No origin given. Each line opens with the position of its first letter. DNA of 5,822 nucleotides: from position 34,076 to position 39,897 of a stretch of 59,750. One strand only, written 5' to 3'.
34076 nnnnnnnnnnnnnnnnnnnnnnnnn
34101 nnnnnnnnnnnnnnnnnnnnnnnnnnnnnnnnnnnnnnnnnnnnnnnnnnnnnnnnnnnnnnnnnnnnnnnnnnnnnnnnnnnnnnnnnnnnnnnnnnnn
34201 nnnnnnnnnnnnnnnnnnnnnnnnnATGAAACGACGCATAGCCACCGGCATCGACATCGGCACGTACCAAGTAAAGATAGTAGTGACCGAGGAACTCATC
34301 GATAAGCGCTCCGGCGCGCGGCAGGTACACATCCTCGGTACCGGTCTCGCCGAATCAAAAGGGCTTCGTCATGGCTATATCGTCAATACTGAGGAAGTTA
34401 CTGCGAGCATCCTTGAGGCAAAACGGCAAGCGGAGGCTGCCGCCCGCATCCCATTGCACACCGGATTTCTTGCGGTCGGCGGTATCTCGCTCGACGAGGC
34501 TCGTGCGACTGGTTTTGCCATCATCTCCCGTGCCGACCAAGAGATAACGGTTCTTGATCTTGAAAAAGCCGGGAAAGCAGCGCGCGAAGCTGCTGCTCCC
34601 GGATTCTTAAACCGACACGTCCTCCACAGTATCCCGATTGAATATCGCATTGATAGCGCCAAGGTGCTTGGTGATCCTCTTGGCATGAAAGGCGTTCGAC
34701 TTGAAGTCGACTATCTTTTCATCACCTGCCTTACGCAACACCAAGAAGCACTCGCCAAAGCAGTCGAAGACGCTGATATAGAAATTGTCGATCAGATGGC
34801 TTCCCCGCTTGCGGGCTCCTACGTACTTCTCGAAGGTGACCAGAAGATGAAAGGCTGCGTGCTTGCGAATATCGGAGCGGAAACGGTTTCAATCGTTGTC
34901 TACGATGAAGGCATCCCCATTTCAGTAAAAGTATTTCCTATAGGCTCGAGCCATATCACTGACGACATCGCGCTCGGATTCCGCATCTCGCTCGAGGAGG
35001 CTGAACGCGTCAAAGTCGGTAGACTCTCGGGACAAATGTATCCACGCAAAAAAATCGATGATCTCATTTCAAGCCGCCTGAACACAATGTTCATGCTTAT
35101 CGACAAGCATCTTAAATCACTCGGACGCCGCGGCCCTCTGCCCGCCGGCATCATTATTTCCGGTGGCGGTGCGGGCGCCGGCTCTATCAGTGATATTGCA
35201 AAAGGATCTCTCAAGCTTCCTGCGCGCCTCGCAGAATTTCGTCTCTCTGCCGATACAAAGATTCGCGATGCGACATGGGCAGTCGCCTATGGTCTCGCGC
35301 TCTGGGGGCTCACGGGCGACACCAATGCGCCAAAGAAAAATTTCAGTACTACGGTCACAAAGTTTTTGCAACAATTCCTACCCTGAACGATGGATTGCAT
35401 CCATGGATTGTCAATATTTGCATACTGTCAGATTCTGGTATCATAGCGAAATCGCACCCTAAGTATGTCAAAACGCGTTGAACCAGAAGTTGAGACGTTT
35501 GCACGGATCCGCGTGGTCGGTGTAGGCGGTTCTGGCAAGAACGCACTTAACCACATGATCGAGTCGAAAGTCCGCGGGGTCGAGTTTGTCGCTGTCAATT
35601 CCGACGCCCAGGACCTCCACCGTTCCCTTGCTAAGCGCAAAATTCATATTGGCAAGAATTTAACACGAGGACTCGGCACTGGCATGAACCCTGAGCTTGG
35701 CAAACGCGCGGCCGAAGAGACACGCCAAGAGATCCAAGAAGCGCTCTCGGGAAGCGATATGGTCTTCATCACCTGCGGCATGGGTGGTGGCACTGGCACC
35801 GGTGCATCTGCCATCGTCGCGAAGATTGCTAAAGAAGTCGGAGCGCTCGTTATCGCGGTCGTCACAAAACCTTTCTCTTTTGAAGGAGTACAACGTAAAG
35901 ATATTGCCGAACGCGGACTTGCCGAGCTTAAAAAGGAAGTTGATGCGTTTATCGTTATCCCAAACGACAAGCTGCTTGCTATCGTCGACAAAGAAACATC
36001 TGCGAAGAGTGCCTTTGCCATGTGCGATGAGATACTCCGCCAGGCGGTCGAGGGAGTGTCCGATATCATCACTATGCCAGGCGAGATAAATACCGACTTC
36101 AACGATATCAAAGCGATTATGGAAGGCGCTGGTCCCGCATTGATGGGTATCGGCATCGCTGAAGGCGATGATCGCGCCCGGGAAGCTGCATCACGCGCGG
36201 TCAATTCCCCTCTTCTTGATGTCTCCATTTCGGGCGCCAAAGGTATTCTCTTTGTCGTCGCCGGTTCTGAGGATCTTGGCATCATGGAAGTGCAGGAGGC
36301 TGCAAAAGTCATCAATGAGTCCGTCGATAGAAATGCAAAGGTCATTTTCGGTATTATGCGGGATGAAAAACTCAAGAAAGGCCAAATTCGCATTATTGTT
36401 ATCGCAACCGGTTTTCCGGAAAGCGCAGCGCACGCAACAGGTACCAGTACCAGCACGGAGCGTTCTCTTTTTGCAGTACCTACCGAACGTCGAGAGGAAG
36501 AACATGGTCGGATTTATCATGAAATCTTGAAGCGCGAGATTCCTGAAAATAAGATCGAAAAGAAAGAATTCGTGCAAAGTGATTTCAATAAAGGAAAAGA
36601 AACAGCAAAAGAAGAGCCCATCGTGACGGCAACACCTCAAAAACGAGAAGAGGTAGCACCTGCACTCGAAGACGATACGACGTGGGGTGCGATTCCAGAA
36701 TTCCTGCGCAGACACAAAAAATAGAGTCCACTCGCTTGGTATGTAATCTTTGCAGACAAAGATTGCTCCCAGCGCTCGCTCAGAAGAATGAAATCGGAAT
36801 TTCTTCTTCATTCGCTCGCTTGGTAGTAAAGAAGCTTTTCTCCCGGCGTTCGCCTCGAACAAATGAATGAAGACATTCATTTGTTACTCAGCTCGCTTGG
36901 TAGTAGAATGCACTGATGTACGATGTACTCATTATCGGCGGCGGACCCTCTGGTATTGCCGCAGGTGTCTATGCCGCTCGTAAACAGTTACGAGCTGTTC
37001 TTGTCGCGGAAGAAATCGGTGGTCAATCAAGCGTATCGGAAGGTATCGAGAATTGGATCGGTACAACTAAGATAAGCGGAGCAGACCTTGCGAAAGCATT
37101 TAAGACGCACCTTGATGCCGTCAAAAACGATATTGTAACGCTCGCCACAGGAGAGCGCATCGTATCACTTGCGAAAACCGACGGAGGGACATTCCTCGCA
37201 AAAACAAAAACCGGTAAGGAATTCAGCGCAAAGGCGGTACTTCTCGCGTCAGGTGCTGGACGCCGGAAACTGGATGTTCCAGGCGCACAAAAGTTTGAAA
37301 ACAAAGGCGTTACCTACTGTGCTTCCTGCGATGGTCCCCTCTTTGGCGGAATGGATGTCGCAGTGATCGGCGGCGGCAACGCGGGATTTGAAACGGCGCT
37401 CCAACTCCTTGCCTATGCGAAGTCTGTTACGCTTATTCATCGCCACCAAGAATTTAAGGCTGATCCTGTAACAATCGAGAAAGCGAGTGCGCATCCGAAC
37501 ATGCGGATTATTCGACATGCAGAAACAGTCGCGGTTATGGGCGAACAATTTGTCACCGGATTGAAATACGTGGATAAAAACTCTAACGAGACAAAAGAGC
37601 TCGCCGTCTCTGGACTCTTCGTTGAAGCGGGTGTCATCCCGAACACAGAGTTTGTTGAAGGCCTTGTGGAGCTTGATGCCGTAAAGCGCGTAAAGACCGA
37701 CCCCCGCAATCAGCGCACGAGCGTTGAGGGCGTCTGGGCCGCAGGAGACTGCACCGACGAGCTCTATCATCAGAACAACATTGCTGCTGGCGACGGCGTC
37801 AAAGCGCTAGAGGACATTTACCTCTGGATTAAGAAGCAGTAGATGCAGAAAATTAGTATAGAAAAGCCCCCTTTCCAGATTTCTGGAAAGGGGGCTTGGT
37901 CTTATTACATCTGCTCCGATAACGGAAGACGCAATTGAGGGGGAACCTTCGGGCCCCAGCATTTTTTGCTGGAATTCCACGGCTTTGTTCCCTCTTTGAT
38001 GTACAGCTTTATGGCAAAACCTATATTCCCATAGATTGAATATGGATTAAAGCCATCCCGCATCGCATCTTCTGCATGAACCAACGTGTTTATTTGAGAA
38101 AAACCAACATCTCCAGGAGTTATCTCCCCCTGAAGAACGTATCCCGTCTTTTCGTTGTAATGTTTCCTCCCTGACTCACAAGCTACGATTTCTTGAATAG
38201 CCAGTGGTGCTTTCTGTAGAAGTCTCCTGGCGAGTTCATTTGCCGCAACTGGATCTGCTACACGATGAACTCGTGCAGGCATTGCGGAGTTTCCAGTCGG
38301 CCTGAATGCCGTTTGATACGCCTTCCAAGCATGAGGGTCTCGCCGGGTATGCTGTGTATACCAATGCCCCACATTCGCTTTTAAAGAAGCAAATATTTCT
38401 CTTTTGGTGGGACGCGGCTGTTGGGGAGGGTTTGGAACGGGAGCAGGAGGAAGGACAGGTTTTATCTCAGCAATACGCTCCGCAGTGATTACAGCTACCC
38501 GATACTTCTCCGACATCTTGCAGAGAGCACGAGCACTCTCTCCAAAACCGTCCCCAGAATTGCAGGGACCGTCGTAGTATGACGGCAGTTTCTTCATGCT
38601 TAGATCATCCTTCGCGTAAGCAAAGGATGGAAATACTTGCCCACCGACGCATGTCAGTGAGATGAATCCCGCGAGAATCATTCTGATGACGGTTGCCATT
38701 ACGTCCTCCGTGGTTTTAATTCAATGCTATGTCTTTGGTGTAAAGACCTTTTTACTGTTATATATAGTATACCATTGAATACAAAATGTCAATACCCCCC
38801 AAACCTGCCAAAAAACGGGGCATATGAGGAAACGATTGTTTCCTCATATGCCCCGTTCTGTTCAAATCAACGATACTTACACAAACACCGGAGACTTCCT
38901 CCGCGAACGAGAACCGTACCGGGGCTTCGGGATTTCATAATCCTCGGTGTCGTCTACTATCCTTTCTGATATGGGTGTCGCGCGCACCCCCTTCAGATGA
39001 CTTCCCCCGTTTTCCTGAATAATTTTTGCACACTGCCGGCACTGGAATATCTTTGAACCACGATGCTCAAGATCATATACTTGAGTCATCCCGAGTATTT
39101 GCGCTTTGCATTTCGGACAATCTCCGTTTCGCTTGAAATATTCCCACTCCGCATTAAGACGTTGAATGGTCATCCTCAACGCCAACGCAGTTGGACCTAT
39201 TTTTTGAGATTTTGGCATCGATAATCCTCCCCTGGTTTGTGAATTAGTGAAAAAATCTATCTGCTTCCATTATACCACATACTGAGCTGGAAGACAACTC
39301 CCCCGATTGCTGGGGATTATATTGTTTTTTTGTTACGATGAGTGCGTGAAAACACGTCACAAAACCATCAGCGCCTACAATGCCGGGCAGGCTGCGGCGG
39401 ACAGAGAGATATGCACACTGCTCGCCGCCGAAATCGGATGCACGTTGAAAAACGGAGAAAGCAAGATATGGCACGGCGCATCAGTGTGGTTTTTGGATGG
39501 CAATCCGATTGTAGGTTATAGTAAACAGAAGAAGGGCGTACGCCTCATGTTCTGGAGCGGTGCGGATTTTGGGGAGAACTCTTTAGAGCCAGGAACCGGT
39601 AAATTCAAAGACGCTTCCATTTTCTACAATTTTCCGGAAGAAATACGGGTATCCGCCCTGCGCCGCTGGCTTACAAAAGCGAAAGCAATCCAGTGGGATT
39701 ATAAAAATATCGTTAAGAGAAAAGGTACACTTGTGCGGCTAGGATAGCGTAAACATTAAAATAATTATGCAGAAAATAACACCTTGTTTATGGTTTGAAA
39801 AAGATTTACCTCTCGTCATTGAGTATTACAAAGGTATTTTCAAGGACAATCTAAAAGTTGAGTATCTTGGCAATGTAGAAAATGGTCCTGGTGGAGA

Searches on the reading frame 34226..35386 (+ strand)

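Call 7: search_protein_families(library=pfam, proteins=[window:34226-35386:+], max_evalue=0.001)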
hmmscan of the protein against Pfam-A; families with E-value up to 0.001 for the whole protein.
window:34226-35386:+ (386 aa): 3 families
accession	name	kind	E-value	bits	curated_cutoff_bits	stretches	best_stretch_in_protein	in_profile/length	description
PF14450.12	FtsA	-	2.2e-19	70.5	31.8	1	212-356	1-127/127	Cell division protein FtsA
PF02491.25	SHS2_FTSA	-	2.3e-13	50.8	25.4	1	98-167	13-79/79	SHS2 domain inserted in FTSA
PF11104.14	PilM_2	-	3.4e-07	30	27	1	177-337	142-306/340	Type IV pilus assembly protein PilM;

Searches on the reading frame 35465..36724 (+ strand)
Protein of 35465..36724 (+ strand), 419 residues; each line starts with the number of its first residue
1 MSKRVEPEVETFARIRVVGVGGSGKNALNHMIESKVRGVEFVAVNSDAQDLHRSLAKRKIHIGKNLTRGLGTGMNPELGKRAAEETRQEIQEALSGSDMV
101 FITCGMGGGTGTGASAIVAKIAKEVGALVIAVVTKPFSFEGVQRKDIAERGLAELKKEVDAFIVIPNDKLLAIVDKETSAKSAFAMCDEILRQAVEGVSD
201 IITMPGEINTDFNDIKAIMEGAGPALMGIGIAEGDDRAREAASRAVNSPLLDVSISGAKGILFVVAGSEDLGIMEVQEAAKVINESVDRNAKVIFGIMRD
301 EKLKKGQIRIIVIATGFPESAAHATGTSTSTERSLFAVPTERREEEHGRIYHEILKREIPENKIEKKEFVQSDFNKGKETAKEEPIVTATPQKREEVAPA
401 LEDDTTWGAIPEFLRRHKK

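Call 7: search_protein_families(library=pfam, proteins=[window:35465-36724:+], max_evalue=0.001)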
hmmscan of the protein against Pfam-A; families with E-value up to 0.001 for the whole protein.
window:35465-36724:+ (419 aa): 2 families
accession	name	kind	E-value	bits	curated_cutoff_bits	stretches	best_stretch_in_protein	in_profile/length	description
PF00091.31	Tubulin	-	1e-48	166.6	33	1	15-174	2-189/190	Tubulin/FtsZ family, GTPase domain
PF12327.13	FtsZ_C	-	7.1e-30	103.6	27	1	223-317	1-94/95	FtsZ family, C-terminal domain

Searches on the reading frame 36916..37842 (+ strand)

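Call 7: search_protein_families(library=pfam, proteins=[window:36916-37842:+], max_evalue=0.001)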
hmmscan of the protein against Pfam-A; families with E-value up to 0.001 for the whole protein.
window:36916-37842:+ (308 aa): 13 families
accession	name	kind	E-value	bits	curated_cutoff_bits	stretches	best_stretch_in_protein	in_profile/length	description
PF07992.20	Pyr_redox_2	-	1.1e-41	143.7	26.1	1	2-290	1-287/291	Pyridine nucleotide-disulphide oxidoreductase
PF13738.12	Pyr_redox_3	-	2e-21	77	30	1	74-277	96-305/305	Pyridine nucleotide-disulphide oxidoreductase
PF01266.30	DAO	-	3.3e-11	43.7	27.9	0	147-179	1-33/353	FAD dependent oxidoreductase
PF03486.20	HI0933_like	-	5.4e-11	42.8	50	0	147-180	2-35/244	HI0933-like protein Rossmann domain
PF00890.30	FAD_binding_2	-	6.3e-11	42.5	20.4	1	3-61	1-63/414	FAD binding domain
PF12831.13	FAD_oxidored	-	4.4e-10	39.9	27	1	3-40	1-40/416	FAD dependent oxidoreductase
PF00070.33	Pyr_redox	-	5.9e-09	36.8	22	1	148-211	2-70/82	Pyridine nucleotide-disulphide oxidoreductase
PF01134.28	GIDA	-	2.1e-08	34.1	22.1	0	147-181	1-29/391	Glucose inhibited division protein A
PF01494.25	FAD_binding_3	-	1.2e-06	28.5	22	0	146-184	2-40/349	FAD binding domain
PF13454.12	NAD_binding_9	-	3.2e-05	24.4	21.8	0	58-114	99-154/155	FAD-NAD(P)-binding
PF13241.12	NAD_binding_7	-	4.5e-05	24.4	22.1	0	145-192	7-55/104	Putative NAD(P)-binding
PF01946.23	Thi4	-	0.00023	20.9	26.2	0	3-49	19-60/235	Thi4 family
PF05834.18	Lycopene_cycl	-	0.00058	19.5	23.4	0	147-174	1-30/380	Lycopene cyclase protein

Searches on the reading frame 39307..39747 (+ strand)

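Call 38: search_protein_families(library=pfam, proteins=[window:39307-39747:+], max_evalue=0.001)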
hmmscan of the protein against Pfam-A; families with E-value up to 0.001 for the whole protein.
window:39307-39747:+ (146 aa): 1 family
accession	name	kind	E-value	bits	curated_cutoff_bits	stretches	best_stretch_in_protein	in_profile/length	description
PF08818.16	DUF1801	-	0.00015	22.5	27.2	1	33-125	2-84/85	Domain of unknown function (DU1801)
